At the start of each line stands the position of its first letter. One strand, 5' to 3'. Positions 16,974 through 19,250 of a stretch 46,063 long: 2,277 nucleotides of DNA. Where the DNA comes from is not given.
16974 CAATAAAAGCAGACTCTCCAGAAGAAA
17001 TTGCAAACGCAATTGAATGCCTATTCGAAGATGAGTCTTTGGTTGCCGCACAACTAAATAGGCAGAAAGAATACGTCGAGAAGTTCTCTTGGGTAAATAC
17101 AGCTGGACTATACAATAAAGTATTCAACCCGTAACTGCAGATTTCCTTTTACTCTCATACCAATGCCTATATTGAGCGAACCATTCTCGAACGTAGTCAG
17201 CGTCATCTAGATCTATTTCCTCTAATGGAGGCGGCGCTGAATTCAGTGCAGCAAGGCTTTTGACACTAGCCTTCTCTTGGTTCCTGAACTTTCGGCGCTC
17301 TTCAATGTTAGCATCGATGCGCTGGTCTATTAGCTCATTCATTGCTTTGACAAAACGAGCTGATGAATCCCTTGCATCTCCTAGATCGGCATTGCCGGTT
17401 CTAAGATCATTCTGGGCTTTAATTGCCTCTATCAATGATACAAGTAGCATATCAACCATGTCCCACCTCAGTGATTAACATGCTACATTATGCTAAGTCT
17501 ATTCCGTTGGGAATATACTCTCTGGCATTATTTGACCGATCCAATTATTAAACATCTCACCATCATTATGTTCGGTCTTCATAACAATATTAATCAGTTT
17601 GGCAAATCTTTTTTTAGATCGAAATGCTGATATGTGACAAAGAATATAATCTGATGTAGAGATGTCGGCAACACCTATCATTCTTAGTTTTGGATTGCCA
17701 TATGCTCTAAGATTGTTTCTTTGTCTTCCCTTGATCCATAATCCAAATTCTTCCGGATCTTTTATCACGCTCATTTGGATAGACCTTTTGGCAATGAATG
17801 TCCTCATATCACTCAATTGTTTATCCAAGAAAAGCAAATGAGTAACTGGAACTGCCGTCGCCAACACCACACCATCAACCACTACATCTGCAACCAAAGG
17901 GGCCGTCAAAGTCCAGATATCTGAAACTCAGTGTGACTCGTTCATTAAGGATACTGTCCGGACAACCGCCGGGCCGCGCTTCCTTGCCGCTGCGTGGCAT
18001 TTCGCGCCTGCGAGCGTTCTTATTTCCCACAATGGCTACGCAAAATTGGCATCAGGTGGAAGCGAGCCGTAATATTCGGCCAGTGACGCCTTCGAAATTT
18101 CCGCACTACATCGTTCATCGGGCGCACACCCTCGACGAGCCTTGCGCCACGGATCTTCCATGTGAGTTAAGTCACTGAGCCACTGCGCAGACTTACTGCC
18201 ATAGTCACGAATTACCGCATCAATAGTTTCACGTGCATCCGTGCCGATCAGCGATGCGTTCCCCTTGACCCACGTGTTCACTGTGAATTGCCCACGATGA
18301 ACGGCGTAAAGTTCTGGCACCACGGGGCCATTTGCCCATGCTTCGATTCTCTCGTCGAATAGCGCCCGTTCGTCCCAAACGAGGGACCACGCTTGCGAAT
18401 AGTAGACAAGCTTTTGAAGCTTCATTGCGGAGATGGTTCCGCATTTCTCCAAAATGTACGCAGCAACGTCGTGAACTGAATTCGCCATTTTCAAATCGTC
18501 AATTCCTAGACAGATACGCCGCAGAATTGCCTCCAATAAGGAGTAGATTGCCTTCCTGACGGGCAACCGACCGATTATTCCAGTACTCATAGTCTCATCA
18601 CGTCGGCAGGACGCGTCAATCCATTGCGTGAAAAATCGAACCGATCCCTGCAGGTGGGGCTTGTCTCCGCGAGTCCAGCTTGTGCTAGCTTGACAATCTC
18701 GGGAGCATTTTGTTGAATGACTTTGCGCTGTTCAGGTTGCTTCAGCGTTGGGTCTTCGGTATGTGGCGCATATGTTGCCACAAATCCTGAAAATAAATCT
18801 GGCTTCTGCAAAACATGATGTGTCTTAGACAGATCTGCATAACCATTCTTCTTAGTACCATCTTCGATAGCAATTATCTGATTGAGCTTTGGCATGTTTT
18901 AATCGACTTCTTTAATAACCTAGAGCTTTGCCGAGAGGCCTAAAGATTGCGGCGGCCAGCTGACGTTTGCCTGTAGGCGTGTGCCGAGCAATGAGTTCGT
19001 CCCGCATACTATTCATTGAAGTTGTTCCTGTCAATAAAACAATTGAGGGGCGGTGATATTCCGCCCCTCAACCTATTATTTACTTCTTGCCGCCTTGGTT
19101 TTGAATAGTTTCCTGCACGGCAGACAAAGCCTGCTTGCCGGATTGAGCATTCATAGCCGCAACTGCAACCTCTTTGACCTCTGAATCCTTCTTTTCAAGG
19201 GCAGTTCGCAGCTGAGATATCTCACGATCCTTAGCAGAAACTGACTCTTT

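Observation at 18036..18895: Panacea-domain (DUF4065) two-gene cassette on a GC-elevated island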

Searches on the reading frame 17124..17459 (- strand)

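Call 3: search_protein_families(library=pfam, proteins=[window:17124-17459:-], max_evalue=0.1)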
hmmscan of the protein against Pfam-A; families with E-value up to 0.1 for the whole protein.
window:17124-17459:- (111 aa): 1 family
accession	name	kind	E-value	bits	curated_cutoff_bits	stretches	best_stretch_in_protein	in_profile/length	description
PF17288.8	Terminase_3C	-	0.02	15.7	26.7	1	35-99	28-91/155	Terminase RNAseH like domain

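Call 4: search_protein_families(library=phrogs, proteins=[window:17124-17459:-], max_evalue=0.01)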
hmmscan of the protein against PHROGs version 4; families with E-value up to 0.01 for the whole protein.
window:17124-17459:- (111 aa): 0 families

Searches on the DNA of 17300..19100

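Call 8: search_rna_families(source=window, start=17300, end=19100, threshold=evalue, max_evalue=10, show_alignments=3)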
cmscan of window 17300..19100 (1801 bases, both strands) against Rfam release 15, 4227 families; matches with E-value up to 10: 3.
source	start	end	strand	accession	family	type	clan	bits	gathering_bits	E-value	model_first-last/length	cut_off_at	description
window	17749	17898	-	RF01963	RMST_2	Gene; lncRNA;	-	16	45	6.5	1-135/135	no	Rhabdomyosarcoma 2 associated transcript conserved region 2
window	19042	19069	-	RF00617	cHP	Cis-reg;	CL00129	14.9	40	9.1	17-42/45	no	Flavivirus capsid hairpin cHP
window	18876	18935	+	RF03842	MIR2680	Gene; miRNA;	-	14.6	155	8.1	1-168/168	no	MIR2680 microRNA precursor family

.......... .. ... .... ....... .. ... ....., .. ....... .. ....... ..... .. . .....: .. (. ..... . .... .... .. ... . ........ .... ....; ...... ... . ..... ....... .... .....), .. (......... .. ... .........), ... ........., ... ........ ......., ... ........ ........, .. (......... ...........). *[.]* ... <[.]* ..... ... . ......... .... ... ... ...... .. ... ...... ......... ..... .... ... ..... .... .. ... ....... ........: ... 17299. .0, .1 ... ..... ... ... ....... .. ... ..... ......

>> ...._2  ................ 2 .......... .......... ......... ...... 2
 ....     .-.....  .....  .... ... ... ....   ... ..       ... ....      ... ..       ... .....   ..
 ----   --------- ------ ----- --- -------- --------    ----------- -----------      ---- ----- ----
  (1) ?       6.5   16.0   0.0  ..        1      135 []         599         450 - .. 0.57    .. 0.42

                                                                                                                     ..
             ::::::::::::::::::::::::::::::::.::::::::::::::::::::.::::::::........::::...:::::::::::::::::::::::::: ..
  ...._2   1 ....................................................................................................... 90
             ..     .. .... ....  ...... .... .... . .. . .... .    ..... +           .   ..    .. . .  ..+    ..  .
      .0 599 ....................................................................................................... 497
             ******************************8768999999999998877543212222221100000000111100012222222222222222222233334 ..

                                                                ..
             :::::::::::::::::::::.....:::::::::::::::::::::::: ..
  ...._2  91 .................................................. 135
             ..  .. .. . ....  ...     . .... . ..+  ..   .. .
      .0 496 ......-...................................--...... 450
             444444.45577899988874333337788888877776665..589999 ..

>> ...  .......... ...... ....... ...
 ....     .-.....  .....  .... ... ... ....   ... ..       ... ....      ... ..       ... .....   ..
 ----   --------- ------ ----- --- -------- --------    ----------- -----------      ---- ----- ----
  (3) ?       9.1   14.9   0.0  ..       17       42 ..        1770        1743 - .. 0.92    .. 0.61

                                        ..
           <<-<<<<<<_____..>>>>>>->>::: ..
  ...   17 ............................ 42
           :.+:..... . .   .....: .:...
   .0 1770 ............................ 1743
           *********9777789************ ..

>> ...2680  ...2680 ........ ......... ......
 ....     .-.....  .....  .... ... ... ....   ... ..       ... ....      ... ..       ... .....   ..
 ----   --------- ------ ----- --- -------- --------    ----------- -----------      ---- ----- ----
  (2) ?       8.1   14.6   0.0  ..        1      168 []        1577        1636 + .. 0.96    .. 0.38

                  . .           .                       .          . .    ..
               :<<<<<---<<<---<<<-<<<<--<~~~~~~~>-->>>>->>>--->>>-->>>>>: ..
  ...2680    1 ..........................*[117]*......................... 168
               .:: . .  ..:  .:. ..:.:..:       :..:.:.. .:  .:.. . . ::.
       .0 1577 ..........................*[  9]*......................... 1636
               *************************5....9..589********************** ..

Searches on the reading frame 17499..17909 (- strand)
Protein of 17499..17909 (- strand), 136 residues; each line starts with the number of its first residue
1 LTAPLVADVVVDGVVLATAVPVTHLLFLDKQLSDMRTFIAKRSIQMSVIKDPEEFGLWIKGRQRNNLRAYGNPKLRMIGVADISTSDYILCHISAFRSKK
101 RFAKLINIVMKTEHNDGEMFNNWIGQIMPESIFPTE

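Call 3: search_protein_families(library=pfam, proteins=[window:17499-17909:-], max_evalue=0.1)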
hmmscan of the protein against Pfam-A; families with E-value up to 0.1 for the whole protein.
window:17499-17909:- (136 aa): 1 family
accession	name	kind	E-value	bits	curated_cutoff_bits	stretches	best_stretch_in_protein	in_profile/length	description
PF25283.1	DUF7873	-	1.4e-10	41.7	27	1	6-41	92-127/244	Family of unknown function (DUF7873)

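Call 4: search_protein_families(library=phrogs, proteins=[window:17499-17909:-], max_evalue=0.01)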
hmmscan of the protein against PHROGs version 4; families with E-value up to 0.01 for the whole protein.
window:17499-17909:- (136 aa): 0 families

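Call 38: find_related_loci(query=window:17499-17894:-, collection=viral_contigs, flank=3000)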
Query window:17499-17894:- (131 aa) in viral_contigs; peptide patterns used: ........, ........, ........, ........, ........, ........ (x = any residue, [..] = any of these).
39 stretches matched a pattern; 2 encode a relative of the query (tblastn E <= 1e-3); 2 distinct loci.
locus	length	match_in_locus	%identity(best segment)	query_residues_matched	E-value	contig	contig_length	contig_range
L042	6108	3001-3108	67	1-36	5e-12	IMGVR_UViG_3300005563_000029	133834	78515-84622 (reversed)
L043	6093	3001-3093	45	1-31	4e-6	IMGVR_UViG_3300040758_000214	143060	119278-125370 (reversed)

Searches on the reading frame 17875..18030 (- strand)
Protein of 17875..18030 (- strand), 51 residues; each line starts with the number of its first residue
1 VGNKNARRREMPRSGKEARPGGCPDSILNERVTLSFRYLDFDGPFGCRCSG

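Call 34: search_protein_families(library=pfam, proteins=[window:17875-18030:-], max_evalue=1)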
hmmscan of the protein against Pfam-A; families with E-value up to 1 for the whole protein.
window:17875-18030:- (51 aa): 0 families

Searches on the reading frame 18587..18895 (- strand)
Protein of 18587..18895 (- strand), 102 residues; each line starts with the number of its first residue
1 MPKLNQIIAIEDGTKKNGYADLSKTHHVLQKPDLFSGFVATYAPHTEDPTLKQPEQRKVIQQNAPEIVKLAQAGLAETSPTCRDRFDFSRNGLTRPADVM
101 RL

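Call 3: search_protein_families(library=pfam, proteins=[window:18587-18895:-], max_evalue=0.1)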
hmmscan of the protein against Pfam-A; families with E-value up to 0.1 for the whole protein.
window:18587-18895:- (102 aa): 1 family
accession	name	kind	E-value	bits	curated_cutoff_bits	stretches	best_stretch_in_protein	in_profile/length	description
PF25283.1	DUF7873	-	2.4e-14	54.1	27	1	1-77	1-76/244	Family of unknown function (DUF7873)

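Call 4: search_protein_families(library=phrogs, proteins=[window:18587-18895:-], max_evalue=0.01)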
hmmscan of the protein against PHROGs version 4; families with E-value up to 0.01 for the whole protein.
window:18587-18895:- (102 aa): 0 families

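Call 9: search_dna_similar(query=window:18587-18895:-, collection=phages, mode=protein, max_evalue=0.001)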
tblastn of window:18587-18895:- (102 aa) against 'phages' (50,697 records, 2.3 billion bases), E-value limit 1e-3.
Records with a match: 13; places in all: 13; records where one place covers at least 80% of the query: 0.
Best place of each record, by identity: <60% 13.
By first word of the organism name: Gordonia 11; Pseudanabaena 1; Rhodococcus 1.
By host as written in the record: Gordonia terrae 3612 11; Pseudanabaena sp. KCZY-C8 1; Rhodococcus erythropolis NRRL B-1574 1.
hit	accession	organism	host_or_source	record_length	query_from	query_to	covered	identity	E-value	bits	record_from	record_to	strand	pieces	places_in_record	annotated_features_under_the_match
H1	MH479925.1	Gordonia phage Ronaldo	Gordonia terrae 3612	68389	1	76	75%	34.2%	1e-3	42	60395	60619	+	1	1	123: hypothetical protein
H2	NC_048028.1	Gordonia phage Ronaldo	Gordonia terrae 3612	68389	1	76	75%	34.2%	1e-3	42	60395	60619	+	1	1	123: hypothetical protein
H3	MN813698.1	Gordonia phage Volt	Gordonia terrae 3612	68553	1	76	75%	34.2%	1e-3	42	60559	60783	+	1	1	126: hypothetical protein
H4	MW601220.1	Gordonia phage Guey18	Gordonia terrae 3612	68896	1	76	75%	34.2%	1e-3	42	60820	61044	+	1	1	126: hypothetical protein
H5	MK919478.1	Gordonia phage Ziko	Gordonia terrae 3612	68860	1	75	74%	34.7%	9e-4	42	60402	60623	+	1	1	124: hypothetical protein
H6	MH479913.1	Gordonia phage Fryberger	Gordonia terrae 3612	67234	1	75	74%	34.7%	9e-4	42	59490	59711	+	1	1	122: hypothetical protein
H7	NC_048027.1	Gordonia phage Fryberger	Gordonia terrae 3612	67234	1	75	74%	34.7%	9e-4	42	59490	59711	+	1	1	122: hypothetical protein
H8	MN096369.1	Gordonia phage Phendrix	Gordonia terrae 3612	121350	1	68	67%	36.8%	6e-6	48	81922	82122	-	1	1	144: hypothetical protein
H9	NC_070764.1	Gordonia phage Phendrix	Gordonia terrae 3612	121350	1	68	67%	36.8%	6e-6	48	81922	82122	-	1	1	144: hypothetical protein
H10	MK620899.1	Gordonia phage GodonK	Gordonia terrae 3612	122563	1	68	67%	36.8%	6e-6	48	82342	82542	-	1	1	152: hypothetical protein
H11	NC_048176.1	Gordonia phage GodonK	Gordonia terrae 3612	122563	1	68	67%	36.8%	6e-6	48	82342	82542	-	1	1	152: hypothetical protein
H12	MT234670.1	Pseudanabaena phage PA-SR01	Pseudanabaena sp. KCZY-C8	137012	4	77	73%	33.8%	2e-4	44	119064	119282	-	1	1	hypothetical protein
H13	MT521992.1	Rhodococcus phage NiceHouse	Rhodococcus erythropolis NRRL B-1574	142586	1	75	74%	33.3%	3e-4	44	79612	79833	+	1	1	119: hypothetical protein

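Call 13: get_annotated_region(hit=H12, flank=4000)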
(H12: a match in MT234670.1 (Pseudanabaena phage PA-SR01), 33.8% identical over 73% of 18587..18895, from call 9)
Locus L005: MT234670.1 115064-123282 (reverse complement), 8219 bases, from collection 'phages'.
description: Pseudanabaena phage PA-SR01, complete genome.
organism: Pseudanabaena phage PA-SR01 (NCBI taxid 2723892)
taxonomy: Viruses; Duplodnaviria; Heunggongvirae; Uroviricota; Caudoviricetes
host: Pseudanabaena sp. KCZY-C8; source: tropical freshwater reservoir; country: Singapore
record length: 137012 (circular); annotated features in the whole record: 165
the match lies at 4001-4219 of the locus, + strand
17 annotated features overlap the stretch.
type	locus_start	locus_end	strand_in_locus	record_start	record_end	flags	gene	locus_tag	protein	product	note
CDS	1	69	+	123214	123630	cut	-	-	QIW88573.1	hypothetical protein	-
CDS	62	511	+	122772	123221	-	-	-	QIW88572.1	hypothetical protein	-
CDS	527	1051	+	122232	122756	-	-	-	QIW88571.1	hypothetical protein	-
CDS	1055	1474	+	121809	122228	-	-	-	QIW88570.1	endonuclease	-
CDS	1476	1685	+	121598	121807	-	-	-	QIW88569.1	hypothetical protein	-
CDS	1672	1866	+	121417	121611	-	-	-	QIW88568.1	hypothetical protein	-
CDS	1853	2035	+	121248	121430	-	-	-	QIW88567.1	hypothetical protein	-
CDS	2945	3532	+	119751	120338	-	-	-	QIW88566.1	hypothetical protein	-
CDS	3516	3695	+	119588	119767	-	-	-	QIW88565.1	hypothetical protein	-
CDS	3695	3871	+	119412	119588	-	-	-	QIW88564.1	hypothetical protein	-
CDS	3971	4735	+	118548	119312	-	-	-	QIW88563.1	hypothetical protein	-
CDS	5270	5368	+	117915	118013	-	-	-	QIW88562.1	hypothetical protein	-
CDS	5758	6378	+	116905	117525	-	-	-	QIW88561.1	hypothetical protein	-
CDS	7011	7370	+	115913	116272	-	-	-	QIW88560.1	hypothetical protein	-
CDS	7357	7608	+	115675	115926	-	-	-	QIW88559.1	hypothetical protein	-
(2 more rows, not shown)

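Call 14: get_annotated_region(hit=H8, flank=4000)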
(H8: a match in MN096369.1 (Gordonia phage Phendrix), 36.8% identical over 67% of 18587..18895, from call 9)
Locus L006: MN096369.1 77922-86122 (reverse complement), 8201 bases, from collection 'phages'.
description: Gordonia phage Phendrix, complete genome.
organism: Gordonia phage Phendrix (NCBI taxid 2593335)
taxonomy: Viruses; Duplodnaviria; Heunggongvirae; Uroviricota; Caudoviricetes; Godonkavirus; Godonkavirus phendrix
host: Gordonia terrae 3612; source: soil; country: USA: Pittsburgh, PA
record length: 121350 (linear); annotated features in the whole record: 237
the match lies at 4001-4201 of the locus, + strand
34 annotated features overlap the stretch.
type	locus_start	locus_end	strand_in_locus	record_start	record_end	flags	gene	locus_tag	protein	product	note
CDS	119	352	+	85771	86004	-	162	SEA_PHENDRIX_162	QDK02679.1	hypothetical protein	-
CDS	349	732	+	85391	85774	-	161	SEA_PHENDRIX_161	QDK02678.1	hypothetical protein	-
CDS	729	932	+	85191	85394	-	160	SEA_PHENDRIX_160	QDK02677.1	hypothetical protein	-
CDS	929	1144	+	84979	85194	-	159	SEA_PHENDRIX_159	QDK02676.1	hypothetical protein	-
CDS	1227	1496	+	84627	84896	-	158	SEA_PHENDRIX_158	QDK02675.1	hypothetical protein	-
CDS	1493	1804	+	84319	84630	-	157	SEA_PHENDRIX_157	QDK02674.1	hypothetical protein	-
tRNA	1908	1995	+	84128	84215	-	156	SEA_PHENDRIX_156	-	tRNA-Asn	codon recognized: AAC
tRNA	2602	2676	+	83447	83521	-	155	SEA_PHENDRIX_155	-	tRNA-Arg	codon recognized: CGU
tRNA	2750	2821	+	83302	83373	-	154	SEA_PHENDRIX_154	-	tRNA-Gln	codon recognized: CAG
tRNA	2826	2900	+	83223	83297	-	153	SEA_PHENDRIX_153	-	tRNA-Ile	codon recognized: AUA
tRNA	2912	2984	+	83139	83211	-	152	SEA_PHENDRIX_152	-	tRNA-Met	codon recognized: AUG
tRNA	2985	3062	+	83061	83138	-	151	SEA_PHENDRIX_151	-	tRNA-Met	codon recognized: AUG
tRNA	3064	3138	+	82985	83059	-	150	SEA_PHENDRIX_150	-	tRNA-Ile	codon recognized: AUC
tRNA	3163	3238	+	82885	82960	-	149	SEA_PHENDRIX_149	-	tRNA-Pro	codon recognized: CCA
CDS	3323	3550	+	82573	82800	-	148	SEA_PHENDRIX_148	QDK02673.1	hypothetical protein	-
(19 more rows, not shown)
